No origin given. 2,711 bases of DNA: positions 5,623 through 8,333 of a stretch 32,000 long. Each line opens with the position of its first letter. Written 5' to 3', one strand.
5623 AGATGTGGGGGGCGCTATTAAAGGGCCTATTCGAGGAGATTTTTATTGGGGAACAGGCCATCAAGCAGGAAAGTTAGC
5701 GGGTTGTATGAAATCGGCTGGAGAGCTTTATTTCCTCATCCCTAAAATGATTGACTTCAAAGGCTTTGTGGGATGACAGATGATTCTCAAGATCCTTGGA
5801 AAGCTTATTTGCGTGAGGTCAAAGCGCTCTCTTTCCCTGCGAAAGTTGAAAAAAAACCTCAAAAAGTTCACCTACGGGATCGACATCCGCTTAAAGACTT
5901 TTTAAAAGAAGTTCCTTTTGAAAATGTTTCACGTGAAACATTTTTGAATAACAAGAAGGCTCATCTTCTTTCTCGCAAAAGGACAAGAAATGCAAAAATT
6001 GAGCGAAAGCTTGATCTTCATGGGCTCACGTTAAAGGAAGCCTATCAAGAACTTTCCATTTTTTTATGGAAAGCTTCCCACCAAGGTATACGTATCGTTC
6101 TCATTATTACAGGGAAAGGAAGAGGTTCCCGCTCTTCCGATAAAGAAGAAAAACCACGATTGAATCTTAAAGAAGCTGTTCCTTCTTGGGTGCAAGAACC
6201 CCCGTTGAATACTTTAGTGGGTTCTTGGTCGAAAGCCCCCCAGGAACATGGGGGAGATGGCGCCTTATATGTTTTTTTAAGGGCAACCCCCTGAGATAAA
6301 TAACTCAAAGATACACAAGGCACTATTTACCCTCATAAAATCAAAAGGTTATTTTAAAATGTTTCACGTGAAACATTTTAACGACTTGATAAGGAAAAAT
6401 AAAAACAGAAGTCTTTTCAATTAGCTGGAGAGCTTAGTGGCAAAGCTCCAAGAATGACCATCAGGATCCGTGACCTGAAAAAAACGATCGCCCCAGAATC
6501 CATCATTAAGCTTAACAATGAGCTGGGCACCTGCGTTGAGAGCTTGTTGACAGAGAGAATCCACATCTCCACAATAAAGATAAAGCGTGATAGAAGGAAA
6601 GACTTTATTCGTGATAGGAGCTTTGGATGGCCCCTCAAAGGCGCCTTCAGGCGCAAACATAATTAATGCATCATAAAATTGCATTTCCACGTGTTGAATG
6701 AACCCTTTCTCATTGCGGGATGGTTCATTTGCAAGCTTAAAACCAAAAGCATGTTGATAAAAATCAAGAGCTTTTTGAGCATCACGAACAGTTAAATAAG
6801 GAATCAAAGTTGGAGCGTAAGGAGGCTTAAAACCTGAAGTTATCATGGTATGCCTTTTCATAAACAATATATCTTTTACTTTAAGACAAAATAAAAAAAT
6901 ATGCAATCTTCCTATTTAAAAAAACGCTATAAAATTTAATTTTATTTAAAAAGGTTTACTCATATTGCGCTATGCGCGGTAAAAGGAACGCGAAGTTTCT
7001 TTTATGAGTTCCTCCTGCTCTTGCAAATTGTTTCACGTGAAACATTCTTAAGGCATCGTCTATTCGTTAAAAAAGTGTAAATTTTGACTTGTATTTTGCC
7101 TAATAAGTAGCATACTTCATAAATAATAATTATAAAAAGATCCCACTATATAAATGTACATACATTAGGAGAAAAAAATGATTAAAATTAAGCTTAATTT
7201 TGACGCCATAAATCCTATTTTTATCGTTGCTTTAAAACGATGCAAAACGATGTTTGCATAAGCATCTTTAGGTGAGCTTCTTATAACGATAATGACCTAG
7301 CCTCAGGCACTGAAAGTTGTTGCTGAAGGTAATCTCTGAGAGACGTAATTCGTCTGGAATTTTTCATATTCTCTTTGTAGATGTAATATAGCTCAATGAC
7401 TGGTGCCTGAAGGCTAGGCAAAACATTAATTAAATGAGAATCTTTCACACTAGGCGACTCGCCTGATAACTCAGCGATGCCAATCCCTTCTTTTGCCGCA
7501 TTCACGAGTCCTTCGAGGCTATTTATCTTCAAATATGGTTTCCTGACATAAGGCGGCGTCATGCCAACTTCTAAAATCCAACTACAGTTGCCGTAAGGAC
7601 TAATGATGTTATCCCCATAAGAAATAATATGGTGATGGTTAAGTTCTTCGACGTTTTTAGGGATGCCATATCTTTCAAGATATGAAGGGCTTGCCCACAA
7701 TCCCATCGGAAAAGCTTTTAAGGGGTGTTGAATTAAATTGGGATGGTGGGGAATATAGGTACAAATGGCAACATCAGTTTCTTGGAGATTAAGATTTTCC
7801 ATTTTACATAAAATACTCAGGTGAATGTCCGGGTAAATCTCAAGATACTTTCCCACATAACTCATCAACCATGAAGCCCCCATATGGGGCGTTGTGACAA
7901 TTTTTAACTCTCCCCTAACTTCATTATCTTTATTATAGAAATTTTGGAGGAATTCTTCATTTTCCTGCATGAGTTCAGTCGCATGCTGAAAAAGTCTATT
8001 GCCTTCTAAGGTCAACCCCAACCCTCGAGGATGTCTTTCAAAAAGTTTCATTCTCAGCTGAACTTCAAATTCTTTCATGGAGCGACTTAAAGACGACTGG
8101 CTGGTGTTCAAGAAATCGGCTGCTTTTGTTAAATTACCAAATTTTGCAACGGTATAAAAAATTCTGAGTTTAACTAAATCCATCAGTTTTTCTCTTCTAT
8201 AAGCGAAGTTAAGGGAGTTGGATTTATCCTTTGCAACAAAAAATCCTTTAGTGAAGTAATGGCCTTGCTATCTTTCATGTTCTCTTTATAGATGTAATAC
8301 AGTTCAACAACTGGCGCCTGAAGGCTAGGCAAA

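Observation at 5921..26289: Six copies of a perfect palindrome (core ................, extending to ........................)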

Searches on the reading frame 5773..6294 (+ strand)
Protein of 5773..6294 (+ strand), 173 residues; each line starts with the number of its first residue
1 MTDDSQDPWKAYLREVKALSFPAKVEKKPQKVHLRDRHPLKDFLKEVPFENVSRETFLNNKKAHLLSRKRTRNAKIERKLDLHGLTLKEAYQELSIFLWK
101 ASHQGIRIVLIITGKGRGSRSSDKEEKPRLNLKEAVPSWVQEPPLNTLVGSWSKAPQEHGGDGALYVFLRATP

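Call 9: search_protein_families(library=ncbifam, proteins=[window:5773-6294:+])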
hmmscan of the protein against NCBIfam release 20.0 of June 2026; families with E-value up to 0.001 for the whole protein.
window:5773-6294:+ (173 aa): 3 families
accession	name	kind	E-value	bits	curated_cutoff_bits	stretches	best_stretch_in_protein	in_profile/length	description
NF033154.1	endonuc_SmrA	equivalog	9.6e-16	58.1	180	1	30-170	38-173/189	DNA endonuclease SmrA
NF003432.0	PRK04946.1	equivalog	1.1e-09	38.4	128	1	64-170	82-173/181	endonuclease SmrB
TIGR01069.2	mutS2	equivalog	5e-08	31.8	400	1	59-167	695-788/790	endonuclease MutS2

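Call 10: find_encoding_contigs(protein=window:5773-6294:+, flank=10000, max_places=6)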
Protein window:5773-6294:+ (173 aa): no gene with exactly this product is on record in the collection.

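Call 13: find_homologous_proteins(query=window:5773-6294:+, max_evalue=1e-10)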
Query window:5773-6294:+ (173 aa): 69 proteins with E <= 1e-10 among 211 candidates.
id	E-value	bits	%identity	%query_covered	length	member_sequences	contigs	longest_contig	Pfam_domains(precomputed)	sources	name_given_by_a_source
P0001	6.2e-84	298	78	100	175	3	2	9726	PF01713.28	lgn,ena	-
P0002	1.2e-81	291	75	100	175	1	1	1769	PF01713.28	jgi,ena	-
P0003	1.4e-79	284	77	99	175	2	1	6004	PF01713.28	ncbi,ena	-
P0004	6.4e-76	272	73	100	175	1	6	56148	PF01713.28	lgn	-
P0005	4.1e-74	266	68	100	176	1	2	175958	PF01713.28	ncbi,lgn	-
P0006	7.1e-74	265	69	100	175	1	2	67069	PF01713.28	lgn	-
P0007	8.2e-74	265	66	100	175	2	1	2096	PF01713.28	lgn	-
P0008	4.2e-70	253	67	99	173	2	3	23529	PF01713.28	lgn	-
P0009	5.5e-64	233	63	100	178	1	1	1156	PF01713.28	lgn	-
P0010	9.6e-18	83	35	98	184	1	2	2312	PF01713.28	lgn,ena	-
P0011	2.3e-17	81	49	58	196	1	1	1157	PF01713.28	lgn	-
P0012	3.1e-17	81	41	86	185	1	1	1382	PF01713.28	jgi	jgi:DNA-nicking Smr family endonuclease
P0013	8.4e-17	80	42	62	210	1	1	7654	PF01713.28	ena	-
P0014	1.1e-15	76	46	69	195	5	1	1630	PF01713.28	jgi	jgi:DNA-nicking Smr family endonuclease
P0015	1.5e-15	76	43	62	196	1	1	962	PF01713.28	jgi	jgi:DNA-nicking Smr family endonuclease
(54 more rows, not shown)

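Call 15: find_encoding_contigs(protein=P0005, flank=10000, max_places=3)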
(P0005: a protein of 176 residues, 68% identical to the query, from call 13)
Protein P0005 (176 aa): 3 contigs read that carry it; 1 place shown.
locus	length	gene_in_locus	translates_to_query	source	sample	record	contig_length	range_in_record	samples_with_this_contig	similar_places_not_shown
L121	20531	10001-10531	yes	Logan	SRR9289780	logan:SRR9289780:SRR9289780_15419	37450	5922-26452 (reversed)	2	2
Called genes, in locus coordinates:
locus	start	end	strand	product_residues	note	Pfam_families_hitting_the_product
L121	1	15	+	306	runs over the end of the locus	-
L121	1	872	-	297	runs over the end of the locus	PF02195:ParB_N, PF17762:HTH_ParB, PF23552:ParB_C (weak)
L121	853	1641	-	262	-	PF00142:Fer4_NifH (faint), PF01656:CbiA, PF02374:ArsA_ATPase (faint), PF06564:CBP_BcsQ, PF09140:MipZ, PF10609:ParA, PF13614:AAA_31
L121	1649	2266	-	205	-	PF02527:GidB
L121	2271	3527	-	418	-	PF07498:Rho_N, PF07497:Rho_RNA_bind, PF00006:ATP-synt_ab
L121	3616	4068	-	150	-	PF03653:UPF0093, PF05425:CopD (weak)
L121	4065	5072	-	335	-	PF00762:Ferrochelatase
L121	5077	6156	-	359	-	PF01208:URO-D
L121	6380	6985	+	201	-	PF01121:CoaE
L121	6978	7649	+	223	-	PF00929:RNase_T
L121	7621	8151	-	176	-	PF02556:SecB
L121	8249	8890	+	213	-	PF04280:Tim44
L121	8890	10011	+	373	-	PF03562:MltA, PF06725:3D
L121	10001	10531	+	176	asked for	PF01713:Smr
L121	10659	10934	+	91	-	-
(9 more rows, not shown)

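Call 16: find_encoding_contigs(protein=P0004, flank=10000, max_places=2)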
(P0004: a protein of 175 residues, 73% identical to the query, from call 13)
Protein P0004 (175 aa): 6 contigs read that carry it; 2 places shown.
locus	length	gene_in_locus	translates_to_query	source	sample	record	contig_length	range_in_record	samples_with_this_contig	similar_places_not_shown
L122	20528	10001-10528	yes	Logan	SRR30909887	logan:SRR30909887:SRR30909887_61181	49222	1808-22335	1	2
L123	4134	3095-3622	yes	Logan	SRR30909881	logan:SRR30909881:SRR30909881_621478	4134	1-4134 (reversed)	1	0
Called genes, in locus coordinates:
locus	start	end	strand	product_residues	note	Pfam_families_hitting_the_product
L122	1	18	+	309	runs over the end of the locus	-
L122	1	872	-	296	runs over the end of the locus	PF02195:ParB_N, PF17762:HTH_ParB, PF23552:ParB_C (weak)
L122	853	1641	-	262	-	PF00142:Fer4_NifH (weak), PF01656:CbiA, PF02374:ArsA_ATPase (weak), PF06564:CBP_BcsQ, PF09140:MipZ, PF10609:ParA, PF13614:AAA_31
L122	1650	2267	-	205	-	PF02527:GidB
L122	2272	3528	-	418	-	PF07498:Rho_N, PF07497:Rho_RNA_bind, PF00006:ATP-synt_ab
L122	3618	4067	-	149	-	PF03653:UPF0093, PF05425:CopD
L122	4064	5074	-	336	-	PF00762:Ferrochelatase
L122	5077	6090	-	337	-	PF01208:URO-D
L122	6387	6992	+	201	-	PF01121:CoaE, PF13671:AAA_33 (faint)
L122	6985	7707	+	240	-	PF00929:RNase_T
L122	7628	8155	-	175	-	PF02556:SecB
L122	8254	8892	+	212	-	PF04280:Tim44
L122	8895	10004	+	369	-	PF03562:MltA, PF06725:3D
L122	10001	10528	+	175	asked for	PF01713:Smr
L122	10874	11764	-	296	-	PF00126:HTH_1, PF03466:LysR_substrate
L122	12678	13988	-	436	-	PF00493:MCM (faint), PF00004:AAA (weak), PF07728:AAA_5 (faint), PF13401:AAA_22 (faint), PF07724:AAA_2, PF00004:AAA (weak)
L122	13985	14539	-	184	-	PF00227:Proteasome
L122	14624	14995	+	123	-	PF11969:DcpS_C, PF01230:HIT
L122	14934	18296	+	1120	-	PF27156:RP005_N, PF14691:Fer4_20 (faint), PF07992:Pyr_redox_2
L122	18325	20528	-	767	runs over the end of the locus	-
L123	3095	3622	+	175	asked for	PF01713:Smr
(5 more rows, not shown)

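Call 17: find_encoding_contigs(protein=P0006, flank=10000, max_places=2)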
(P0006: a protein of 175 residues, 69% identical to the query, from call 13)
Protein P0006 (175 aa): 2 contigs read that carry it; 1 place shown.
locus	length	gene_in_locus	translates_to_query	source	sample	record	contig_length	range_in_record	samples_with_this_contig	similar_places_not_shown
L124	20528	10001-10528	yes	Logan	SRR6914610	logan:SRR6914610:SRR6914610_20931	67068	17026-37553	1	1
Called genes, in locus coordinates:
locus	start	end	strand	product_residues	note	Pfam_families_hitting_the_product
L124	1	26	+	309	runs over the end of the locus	-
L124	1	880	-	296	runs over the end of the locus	PF02195:ParB_N, PF17762:HTH_ParB, PF23552:ParB_C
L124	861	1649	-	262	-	PF00142:Fer4_NifH (weak), PF01656:CbiA, PF02374:ArsA_ATPase (weak), PF06564:CBP_BcsQ, PF09140:MipZ, PF10609:ParA, PF13614:AAA_31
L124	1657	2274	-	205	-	PF02527:GidB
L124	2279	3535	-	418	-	PF07498:Rho_N, PF07497:Rho_RNA_bind, PF00006:ATP-synt_ab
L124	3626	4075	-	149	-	PF03653:UPF0093, PF05425:CopD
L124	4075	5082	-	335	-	PF00762:Ferrochelatase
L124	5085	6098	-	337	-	PF01208:URO-D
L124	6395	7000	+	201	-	PF01121:CoaE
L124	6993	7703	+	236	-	PF00929:RNase_T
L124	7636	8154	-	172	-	PF02556:SecB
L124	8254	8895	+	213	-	PF04280:Tim44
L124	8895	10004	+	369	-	PF03562:MltA, PF06725:3D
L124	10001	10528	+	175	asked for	PF01713:Smr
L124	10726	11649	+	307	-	-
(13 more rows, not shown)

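Call 18: find_encoding_contigs(protein=P0008, flank=10000, max_places=2)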
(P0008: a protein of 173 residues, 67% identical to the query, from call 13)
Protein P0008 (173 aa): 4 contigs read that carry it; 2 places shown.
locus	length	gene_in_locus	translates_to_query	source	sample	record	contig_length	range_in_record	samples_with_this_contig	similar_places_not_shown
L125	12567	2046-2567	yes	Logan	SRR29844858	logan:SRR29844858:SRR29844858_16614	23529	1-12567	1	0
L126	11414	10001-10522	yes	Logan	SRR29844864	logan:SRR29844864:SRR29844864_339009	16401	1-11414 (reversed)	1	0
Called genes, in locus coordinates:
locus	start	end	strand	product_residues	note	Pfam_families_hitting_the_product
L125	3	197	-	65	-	?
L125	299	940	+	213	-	PF04280:Tim44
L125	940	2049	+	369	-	PF03562:MltA, PF06725:3D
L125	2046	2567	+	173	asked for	PF01713:Smr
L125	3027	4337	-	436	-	PF00004:AAA (weak), PF07728:AAA_5 (faint), PF13401:AAA_22 (faint), PF07724:AAA_2, PF00004:AAA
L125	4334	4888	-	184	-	PF00227:Proteasome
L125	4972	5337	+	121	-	PF11969:DcpS_C, PF01230:HIT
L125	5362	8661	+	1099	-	PF27156:RP005_N, PF14691:Fer4_20 (faint), PF07992:Pyr_redox_2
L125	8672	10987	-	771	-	-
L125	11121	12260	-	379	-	PF04348:LppC, PF13458:Peripla_BP_6, PF01094:ANF_receptor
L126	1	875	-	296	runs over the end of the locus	PF02195:ParB_N, PF17762:HTH_ParB, PF23552:ParB_C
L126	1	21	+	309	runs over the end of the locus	-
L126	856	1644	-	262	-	PF00142:Fer4_NifH (weak), PF01656:CbiA, PF02374:ArsA_ATPase (weak), PF06564:CBP_BcsQ, PF09140:MipZ, PF10609:ParA, PF13614:AAA_31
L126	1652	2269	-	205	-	PF02527:GidB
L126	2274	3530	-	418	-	PF07498:Rho_N, PF07497:Rho_RNA_bind, PF00006:ATP-synt_ab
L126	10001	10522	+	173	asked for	PF01713:Smr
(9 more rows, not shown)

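Call 20: list_cluster_members(proteins=[P0005, P0003, P0001])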
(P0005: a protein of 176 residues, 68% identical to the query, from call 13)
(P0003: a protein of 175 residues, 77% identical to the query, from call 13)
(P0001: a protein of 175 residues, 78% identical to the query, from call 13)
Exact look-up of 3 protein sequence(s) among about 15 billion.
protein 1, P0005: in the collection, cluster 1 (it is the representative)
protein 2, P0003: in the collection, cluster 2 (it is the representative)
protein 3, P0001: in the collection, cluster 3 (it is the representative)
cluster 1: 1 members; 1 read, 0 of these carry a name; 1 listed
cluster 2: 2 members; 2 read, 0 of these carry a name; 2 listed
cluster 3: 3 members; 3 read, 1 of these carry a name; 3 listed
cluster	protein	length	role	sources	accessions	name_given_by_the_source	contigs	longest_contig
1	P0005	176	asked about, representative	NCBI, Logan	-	-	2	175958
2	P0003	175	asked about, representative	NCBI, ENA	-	-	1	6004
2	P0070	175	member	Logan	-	-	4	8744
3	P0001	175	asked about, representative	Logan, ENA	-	-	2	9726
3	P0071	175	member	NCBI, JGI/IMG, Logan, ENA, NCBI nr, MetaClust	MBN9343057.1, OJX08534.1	MAG: hypothetical protein BGO76_02115 [Caedibacter sp. 38-128] | Smr/MutS family protein [Holosporales bacterium] | \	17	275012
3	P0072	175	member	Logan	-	-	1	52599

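Call 31: search_solved_structures(query=L122:1-872:-, show_alignments=2, max_evalue=1e-10)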
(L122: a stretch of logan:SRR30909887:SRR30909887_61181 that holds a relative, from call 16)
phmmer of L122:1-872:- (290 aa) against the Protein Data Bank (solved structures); distinct sequences matched with E-value up to 1e-10: 13.
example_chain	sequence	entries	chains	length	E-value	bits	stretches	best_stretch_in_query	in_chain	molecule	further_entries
6t1f_A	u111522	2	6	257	3.3e-66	226.7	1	7-231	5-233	Chromosome-partitioning protein ParB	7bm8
1vz0_A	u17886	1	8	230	8e-54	186.1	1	9-222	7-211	Chromosome-partitioning protein Spo0J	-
7bnk_A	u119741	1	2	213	1.3e-51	178.9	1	34-232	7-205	ParB family protein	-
6sdk_A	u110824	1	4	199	2.4e-51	178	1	32-225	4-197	Stage 0 sporulation protein J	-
7bnr_A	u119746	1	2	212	7.9e-51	176.3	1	34-232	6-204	ParB family protein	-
7o0n_A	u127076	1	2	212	8.2e-51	176.2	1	34-232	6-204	ParB family protein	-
7ng0_A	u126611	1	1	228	8.2e-47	163.1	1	33-226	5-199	Nucleoid occlusion protein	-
7nfu_A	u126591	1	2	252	9.1e-47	163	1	27-226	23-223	Nucleoid occlusion protein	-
7ol9_A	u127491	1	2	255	1.6e-44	155.6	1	31-229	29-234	Nucleoid occlusion protein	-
4umk_A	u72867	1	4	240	2.2e-43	151.9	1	7-221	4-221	PROBABLE CHROMOSOME-PARTITIONING PROTEIN PARB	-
6s6h_A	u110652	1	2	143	2.5e-35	125.4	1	116-231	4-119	Chromosome-partitioning protein ParB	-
6y93_A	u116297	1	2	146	6.9e-23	84.7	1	115-230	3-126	Nucleoid occlusion protein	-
8qa8_A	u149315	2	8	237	3.4e-12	49.6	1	43-186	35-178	Transcriptional repressor protein KorB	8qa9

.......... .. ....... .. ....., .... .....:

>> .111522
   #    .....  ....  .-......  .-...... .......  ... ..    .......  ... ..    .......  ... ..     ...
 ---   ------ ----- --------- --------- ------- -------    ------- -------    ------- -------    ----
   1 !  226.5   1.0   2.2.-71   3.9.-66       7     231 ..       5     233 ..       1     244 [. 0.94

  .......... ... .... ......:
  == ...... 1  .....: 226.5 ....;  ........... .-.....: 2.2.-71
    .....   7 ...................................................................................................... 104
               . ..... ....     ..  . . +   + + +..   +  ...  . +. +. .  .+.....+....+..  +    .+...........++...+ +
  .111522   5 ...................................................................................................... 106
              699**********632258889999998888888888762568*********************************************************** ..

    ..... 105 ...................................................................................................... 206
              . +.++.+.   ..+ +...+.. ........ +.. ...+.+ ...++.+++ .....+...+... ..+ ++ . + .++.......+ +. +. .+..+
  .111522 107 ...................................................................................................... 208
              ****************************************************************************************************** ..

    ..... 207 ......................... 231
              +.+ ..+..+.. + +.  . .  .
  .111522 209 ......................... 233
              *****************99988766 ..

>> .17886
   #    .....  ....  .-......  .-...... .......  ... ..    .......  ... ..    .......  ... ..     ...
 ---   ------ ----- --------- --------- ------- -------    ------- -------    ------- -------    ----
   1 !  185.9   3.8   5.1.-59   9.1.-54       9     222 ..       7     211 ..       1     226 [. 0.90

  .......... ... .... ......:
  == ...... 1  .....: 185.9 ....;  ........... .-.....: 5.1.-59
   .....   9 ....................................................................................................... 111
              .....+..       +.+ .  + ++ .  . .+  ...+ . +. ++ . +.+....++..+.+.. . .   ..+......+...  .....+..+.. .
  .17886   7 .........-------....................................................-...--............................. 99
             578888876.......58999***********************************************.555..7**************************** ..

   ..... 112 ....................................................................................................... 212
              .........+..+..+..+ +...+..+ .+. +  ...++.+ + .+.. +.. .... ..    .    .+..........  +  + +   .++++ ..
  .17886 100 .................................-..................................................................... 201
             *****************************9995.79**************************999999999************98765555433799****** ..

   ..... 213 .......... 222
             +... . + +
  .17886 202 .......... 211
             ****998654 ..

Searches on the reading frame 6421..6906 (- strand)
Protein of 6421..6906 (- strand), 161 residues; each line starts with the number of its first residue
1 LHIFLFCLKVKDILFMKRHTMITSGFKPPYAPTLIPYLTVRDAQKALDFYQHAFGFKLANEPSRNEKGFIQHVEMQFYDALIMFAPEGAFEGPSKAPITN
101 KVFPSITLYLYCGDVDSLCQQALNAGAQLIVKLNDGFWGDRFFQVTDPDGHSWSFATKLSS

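Call 9: search_protein_families(library=ncbifam, proteins=[window:6421-6906:-])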
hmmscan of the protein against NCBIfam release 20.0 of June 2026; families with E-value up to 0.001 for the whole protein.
window:6421-6906:- (161 aa): 1 family
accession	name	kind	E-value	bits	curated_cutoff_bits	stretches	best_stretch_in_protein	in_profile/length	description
TIGR00068.2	glyox_I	equivalog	0.00067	19.6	120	0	38-69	7-38/143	lactoylglutathione lyase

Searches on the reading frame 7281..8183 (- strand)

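Call 9: search_protein_families(library=ncbifam, proteins=[window:7281-8183:-])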
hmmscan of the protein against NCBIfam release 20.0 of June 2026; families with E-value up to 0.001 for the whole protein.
window:7281-8183:- (300 aa): 53 families (the best 25 are shown)
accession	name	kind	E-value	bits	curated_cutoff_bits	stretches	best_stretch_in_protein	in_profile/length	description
NF040888.1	trans_reg_YafC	equivalog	3.7e-37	127.8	470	1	5-289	7-292/293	DNA-binding transcriptional regulator YafC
NF008352.0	PRK11139.1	subfamily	7.1e-30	104.1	288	1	4-291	9-293/305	transcriptional regulator GcvA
NF007491.0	PRK10086.1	equivalog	7.2e-30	103.9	316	1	2-291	18-310/313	DNA-binding transcriptional regulator DsdC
NF040786.1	LysR_Sec_metab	equivalog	1.3e-25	90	250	1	1-288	1-296/298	selenium metabolism-associated LysR family transcriptional regulator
TIGR02036.1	dsdC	equivalog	8.9e-21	74.2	352.4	1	2-185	9-192/302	DNA-binding transcriptional regulator DsdC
TIGR03339.1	phn_lysR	subfamily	1.4e-20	73.8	341.1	1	5-163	1-161/279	aminoethylphosphonate catabolism associated LysR family transcriptional regulator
TIGR03418.1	chol_sulf_TF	equivalog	2.4e-20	72.7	324.8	1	2-143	2-143/291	choline sulfate utilization transcriptional regulator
NF007917.1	PRK10632.1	equivalog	2.9e-20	72.6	425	1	5-238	6-238/303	HTH-type transcriptional activator AaeR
NF007315.1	PRK09801.1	equivalog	4.9e-20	71.7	398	1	6-287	11-293/301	L-tartrate utilization transcriptional activator TtdR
NF058504.1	TransRegCcpCBac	equivalog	9.6e-20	71.1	400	1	1-126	1-126/287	transcriptional regulator CcpC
NF008722.0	PRK11716.1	equivalog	2.3e-18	66.2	246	1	1-160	1-166/293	HTH-type transcriptional activator IlvY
NF047520.1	trans_act_CidR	equivalog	1e-17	64.3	415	1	1-125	1-125/292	cidABC operon transcriptional activator CidR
NF008416.0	PRK11242.1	equivalog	1.3e-17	64.1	277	1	3-147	3-152/300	transcriptional regulator CynR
NF040889.1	trans_reg_YeiE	equivalog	1.7e-16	60.3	480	1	3-125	5-123/288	DNA-binding transcriptional regulator YeiE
NF047354.1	trans_reg_GltC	equivalog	3.1e-16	59.8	300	1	1-99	1-99/290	glutamate biosynthesis transcriptional regulator GltC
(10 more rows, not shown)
